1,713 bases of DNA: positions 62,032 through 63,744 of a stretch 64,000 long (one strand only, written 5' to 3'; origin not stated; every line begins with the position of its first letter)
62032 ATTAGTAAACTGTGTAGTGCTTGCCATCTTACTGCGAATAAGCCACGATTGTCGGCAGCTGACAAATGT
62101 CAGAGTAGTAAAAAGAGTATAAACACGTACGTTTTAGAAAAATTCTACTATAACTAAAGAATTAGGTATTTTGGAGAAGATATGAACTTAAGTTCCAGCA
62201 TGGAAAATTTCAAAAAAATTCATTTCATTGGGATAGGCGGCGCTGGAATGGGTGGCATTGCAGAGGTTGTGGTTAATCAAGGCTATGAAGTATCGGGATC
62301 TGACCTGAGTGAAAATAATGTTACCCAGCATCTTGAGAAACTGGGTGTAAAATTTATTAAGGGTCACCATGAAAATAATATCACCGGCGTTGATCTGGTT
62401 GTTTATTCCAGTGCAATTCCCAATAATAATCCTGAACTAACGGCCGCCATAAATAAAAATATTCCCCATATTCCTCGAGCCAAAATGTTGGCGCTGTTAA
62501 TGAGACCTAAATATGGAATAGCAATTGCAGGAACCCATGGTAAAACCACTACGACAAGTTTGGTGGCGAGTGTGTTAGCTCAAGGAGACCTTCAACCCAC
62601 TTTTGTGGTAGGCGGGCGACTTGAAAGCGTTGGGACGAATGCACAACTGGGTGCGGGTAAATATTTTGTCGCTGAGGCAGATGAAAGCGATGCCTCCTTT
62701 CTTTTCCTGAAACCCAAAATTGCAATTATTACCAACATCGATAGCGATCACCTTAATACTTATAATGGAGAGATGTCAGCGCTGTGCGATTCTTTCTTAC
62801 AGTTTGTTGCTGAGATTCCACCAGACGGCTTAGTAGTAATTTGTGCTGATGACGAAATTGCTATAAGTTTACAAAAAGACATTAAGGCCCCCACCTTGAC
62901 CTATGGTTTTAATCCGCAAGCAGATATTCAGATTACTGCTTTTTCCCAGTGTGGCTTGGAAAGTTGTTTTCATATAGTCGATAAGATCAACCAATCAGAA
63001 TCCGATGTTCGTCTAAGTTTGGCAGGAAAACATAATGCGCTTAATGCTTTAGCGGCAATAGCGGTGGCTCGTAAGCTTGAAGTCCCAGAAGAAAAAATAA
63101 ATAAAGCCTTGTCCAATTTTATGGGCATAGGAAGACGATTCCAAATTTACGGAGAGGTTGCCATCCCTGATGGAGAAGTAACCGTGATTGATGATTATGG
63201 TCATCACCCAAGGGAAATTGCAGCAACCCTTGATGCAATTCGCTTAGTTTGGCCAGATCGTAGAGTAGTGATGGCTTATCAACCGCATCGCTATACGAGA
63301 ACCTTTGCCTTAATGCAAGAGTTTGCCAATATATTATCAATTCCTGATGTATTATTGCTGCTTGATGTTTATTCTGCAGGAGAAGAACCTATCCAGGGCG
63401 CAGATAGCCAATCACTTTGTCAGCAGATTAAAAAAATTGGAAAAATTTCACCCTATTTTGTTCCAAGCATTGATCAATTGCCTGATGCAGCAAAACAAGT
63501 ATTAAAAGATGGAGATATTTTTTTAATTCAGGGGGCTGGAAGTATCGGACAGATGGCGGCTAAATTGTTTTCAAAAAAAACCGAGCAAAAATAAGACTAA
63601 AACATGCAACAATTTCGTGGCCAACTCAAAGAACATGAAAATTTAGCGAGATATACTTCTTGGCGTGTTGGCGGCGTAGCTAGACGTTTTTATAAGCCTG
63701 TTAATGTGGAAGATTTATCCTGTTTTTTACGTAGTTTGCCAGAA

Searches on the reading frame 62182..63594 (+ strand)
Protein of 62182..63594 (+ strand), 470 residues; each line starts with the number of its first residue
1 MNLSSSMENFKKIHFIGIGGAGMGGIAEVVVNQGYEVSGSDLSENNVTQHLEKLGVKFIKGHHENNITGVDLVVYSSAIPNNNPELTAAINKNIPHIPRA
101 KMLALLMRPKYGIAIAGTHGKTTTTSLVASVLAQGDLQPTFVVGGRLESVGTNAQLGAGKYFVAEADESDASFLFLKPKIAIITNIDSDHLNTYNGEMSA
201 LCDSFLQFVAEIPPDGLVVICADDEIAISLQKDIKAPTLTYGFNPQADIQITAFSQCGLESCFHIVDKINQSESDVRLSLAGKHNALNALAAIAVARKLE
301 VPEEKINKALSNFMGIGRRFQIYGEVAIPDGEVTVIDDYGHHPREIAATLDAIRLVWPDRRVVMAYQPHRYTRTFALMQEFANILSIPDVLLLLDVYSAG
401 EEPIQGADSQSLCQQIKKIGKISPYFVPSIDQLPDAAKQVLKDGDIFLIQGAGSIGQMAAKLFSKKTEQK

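Call 25: search_protein_families(library=ncbifam, proteins=[window:62182-63594:+], max_evalue=1e-10)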
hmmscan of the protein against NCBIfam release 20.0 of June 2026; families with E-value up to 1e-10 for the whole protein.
window:62182-63594:+ (470 aa): 18 families
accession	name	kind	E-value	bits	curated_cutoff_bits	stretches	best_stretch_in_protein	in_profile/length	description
TIGR01082.1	murC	equivalog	1e-158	529.1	335.1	1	12-462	1-448/449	UDP-N-acetylmuramate--L-alanine ligase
NF011171.0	PRK14573.1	equivalog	4.2e-101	339.1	1015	1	9-462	3-444/809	bifunctional UDP-N-acetylmuramate--L-alanine ligase/D-alanine--D-alanine ligase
TIGR01081.1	mpl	equivalog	5.1e-62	210.3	388.7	1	12-464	1-445/448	UDP-N-acetylmuramate:L-alanyl-gamma-D-glutamyl-meso-diaminopimelate ligase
NF053645.1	pMurC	equivalog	2.9e-31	108.7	560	2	15-140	3-132/492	pseudomurein biosynthesis peptide ligase pMurC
TIGR01087.1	murD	equivalog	5.9e-29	101.4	211.95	1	12-326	1-314/441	UDP-N-acetylmuramoyl-L-alanine--D-glutamate ligase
NF001126.0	PRK00139.1-4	equivalog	1.9e-26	92.7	373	1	179-356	195-365/486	UDP-N-acetylmuramoyl-L-alanyl-D-glutamate--2,6-diaminopimelate ligase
TIGR01143.1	murF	subfamily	2.8e-25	89.1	288.6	1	176-357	148-322/418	UDP-N-acetylmuramoyl-tripeptide--D-alanyl-D-alanine ligase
NF008896.0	PRK11929.1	equivalog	2.2e-21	75.5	1023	1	179-356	203-379/965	bifunctional UDP-N-acetylmuramoyl-L-alanyl-D-glutamate--2,6-diaminopimelate ligase MurE/UDP-N-acetylmuramoyl-tripeptide--D-alanyl-D-alanine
NF001124.0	PRK00139.1-2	equivalog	2.3e-21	76.1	476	1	179-363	200-380/500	UDP-N-acetylmuramoyl-L-alanyl-D-glutamate--2,6-diaminopimelate ligase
TIGR01085.1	murE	subfamily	4.8e-21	75.2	257.3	1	179-356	179-354/472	UDP-N-acetylmuramyl-tripeptide synthetase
NF053646.1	pMurD1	equivalog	4.6e-19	68.4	610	0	177-364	184-355/465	pseudomurein biosynthesis peptide ligase pMurD1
NF053648.1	pMurE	equivalog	5.9e-18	64.8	600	1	176-354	188-349/464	pseudomurein biosynthesis peptide ligase pMurE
TIGR02068.2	cya_phycin_syn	equivalog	7.9e-17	60.5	850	1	178-365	565-763/862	cyanophycin synthetase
NF053647.1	pMurD2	equivalog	3.2e-16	59.2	550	0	12-135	2-124/405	pseudomurein biosynthesis peptide ligase pMurD2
NF010623.0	PRK14016.1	subfamily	3.4e-16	58.6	877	1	179-370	567-771/871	cyanophycin synthetase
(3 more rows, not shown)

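Call 27: find_encoding_contigs(protein=window:62182-63591:+, flank=6000, max_places=6)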
Protein window:62182-63591:+ (470 aa): 1 contig read that carries it; 1 place shown.
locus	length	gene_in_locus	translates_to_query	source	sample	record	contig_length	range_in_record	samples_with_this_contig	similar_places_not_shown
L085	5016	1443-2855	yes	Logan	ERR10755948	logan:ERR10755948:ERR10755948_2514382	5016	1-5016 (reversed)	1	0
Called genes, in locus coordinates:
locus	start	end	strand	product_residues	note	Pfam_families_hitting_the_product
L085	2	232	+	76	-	?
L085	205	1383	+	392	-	PF01098:FTSW_RODA_SPOVE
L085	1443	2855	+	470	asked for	PF01225:Mur_ligase, PF08245:Mur_ligase_M, PF02875:Mur_ligase_C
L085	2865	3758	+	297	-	PF01565:FAD_binding_4, PF02873:MurB_C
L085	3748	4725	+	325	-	PF01820:Dala_Dala_lig_N, PF02786:CPSase_L_D2 (weak), PF07478:Dala_Dala_lig_C, PF13535:ATP-grasp_4 (weak)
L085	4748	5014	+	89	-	?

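Call 28: list_cluster_members(proteins=[window:62182-63591:+, window:55667-57151:+, window:53965-55638:+, window:9895-10977:+, window:5265-5903:-, window:44897-46126:-, window:24154-25359:+])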
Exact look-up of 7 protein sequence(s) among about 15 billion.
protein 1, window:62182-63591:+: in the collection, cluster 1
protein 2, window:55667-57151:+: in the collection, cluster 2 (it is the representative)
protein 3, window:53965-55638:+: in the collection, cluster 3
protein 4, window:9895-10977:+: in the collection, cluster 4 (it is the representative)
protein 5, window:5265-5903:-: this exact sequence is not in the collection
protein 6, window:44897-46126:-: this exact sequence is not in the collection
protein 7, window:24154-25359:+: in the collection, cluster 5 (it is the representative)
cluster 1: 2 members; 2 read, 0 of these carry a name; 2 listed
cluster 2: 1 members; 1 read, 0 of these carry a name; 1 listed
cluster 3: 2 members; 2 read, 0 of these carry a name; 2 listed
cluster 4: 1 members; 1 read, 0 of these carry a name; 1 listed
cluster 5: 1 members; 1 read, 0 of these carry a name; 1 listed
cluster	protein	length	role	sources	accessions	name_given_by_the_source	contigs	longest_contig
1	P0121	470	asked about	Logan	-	-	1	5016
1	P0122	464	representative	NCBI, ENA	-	-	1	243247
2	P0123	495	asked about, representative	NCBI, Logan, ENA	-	-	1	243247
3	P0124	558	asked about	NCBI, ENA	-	-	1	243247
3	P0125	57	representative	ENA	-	-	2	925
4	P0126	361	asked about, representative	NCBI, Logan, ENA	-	-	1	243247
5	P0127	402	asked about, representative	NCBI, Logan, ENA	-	-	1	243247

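Call 29: find_encoding_contigs(protein=P0123, flank=10000, max_places=8)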
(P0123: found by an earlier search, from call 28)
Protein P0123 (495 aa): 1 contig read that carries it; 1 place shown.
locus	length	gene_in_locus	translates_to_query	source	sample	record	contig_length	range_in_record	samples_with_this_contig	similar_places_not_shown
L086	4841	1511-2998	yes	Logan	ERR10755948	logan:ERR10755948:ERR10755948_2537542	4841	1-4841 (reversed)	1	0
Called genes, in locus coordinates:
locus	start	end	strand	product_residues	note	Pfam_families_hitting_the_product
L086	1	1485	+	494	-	?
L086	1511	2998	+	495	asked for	PF01225:Mur_ligase, PF08245:Mur_ligase_M, PF02875:Mur_ligase_C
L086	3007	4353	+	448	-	PF01225:Mur_ligase (weak), PF08245:Mur_ligase_M, PF02875:Mur_ligase_C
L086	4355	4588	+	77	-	-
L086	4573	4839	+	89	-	?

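Call 32: find_encoding_contigs(protein=P0127, flank=10000, max_places=8)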
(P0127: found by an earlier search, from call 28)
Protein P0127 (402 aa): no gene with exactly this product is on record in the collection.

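Call 61: find_encoding_contigs(protein=P0126, flank=10000, max_places=4)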
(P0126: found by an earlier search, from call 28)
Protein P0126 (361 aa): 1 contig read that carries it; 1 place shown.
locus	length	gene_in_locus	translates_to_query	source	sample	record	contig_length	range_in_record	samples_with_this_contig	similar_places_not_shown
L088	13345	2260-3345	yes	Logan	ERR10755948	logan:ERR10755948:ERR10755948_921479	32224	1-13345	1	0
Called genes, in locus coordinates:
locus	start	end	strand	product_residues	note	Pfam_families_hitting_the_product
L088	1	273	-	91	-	?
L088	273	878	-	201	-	PF03550:LolB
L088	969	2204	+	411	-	PF05201:GlutR_N, PF01488:Shikimate_DH, PF00745:GlutR_dimer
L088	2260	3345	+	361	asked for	PF03462:PCRF, PF00472:RF-1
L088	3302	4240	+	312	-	PF17827:PrmC_N, PF06325:PrmA (weak), PF01170:UPF0020 (weak), PF05175:MTS, PF02390:Methyltransf_4 (weak), PF08242:Methyltransf_12, PF13649:Methyltransf_25, PF13847:Methyltransf_31, +2 more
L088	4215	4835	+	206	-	PF01725:Ham1p_like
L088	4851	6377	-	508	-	-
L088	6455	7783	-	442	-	PF07728:AAA_5 (weak), PF00004:AAA (weak), PF07724:AAA_2, PF00004:AAA (weak)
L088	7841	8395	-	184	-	PF00227:Proteasome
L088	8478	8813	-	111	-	PF05036:SPOR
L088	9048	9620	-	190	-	PF05746:DALR_1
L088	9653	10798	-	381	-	PF03485:Arg_tRNA_synt_N, PF00750:tRNA-synt_1d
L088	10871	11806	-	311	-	PF01218:Coprogen_oxidas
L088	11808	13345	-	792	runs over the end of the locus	PF00912:Transgly, PF17092:PCB_OB (weak), PF00905:Transpeptidase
